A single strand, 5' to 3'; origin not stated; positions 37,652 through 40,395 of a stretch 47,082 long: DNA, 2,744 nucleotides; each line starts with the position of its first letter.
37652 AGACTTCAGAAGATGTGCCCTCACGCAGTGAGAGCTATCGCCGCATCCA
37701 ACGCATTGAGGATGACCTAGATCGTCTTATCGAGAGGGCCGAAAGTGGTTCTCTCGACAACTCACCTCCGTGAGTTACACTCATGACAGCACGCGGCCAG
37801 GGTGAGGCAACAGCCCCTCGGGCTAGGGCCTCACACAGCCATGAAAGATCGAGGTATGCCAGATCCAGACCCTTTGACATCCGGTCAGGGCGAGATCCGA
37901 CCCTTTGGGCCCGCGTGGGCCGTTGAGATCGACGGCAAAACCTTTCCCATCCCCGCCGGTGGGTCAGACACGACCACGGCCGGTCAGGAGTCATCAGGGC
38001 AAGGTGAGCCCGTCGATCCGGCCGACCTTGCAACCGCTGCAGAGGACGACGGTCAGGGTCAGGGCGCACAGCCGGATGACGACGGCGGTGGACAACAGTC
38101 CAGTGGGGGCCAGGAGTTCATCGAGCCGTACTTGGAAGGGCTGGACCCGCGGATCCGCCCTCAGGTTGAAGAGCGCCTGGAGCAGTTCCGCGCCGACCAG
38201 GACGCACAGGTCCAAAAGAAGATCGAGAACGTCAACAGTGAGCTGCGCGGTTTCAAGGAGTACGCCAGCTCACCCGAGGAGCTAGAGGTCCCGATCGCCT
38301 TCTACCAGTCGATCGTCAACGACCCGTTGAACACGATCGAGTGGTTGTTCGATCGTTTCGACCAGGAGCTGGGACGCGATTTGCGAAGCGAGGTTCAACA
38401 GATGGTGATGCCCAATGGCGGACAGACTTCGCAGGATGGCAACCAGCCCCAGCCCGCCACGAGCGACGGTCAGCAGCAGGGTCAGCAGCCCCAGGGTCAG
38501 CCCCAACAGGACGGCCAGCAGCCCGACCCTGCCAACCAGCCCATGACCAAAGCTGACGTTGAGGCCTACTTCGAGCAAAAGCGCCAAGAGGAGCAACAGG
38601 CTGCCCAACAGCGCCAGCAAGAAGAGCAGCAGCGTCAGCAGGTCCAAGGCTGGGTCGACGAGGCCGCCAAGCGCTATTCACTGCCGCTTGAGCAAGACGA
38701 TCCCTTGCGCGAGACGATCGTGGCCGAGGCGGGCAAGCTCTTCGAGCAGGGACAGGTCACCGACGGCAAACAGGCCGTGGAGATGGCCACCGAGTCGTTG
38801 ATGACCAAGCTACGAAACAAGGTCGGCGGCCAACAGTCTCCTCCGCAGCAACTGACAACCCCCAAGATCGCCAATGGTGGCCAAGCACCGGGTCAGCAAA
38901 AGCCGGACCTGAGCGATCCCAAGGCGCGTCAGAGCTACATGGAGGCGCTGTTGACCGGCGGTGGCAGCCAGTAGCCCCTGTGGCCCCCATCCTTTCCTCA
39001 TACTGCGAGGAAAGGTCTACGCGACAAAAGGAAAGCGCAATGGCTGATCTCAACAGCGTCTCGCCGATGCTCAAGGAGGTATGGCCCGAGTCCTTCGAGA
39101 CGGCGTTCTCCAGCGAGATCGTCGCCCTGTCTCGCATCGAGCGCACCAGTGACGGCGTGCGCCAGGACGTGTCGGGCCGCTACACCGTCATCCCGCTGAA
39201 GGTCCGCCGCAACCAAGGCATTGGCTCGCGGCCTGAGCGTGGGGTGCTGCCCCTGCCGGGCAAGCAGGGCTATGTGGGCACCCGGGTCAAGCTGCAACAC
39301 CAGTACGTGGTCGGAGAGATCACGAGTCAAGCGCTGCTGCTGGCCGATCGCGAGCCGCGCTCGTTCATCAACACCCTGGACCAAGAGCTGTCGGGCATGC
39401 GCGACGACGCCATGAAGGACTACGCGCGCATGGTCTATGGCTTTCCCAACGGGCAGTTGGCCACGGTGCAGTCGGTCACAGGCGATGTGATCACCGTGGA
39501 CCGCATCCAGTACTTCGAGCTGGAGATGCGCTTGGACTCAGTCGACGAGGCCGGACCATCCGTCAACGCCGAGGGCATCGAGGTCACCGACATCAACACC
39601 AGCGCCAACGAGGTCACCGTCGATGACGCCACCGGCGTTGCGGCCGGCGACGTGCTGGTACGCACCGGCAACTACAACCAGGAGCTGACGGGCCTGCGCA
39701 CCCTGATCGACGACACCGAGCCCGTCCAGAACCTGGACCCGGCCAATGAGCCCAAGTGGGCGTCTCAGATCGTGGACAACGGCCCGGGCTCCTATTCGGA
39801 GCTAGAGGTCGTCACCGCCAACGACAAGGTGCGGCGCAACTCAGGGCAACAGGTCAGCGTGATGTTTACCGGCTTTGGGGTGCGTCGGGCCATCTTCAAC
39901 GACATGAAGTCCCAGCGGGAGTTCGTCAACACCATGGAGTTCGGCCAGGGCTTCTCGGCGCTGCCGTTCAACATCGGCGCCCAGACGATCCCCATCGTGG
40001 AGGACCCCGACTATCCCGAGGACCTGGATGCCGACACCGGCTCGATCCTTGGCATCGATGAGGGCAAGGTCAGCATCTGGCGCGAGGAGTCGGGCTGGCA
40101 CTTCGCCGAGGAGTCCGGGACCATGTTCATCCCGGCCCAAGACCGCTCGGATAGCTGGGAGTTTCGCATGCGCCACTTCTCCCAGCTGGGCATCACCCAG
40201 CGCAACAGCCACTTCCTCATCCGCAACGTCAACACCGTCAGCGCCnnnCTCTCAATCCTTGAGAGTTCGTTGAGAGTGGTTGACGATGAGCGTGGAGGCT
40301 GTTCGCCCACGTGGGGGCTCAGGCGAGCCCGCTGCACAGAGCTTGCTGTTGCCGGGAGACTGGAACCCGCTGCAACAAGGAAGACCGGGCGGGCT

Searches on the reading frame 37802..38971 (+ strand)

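Call 60: search_protein_families(library=phrogs, proteins=[window:37802-38971:+], max_evalue=0.00001)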
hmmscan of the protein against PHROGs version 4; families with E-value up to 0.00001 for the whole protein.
window:37802-38971:+ (390 aa): 0 families

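Call 77: search_protein_families(library=pfam, proteins=[window:37802-38971:+], max_evalue=0.001)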
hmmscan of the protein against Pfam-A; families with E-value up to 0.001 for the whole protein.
window:37802-38971:+ (390 aa): 1 family
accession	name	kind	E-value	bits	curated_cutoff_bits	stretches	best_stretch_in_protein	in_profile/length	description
PF03634.19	TCP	-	0.00085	20.3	23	0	177-280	45-152/155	TCP family transcription factor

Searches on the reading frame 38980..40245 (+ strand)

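Call 60: search_protein_families(library=phrogs, proteins=[window:38980-40245:+], max_evalue=0.00001)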
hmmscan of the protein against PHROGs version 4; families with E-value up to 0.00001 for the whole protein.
window:38980-40245:+ (422 aa): 1 family
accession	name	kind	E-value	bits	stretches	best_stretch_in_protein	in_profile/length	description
phrog_14242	-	head and packaging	7.7e-70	236.6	1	23-419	4-390/396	major head protein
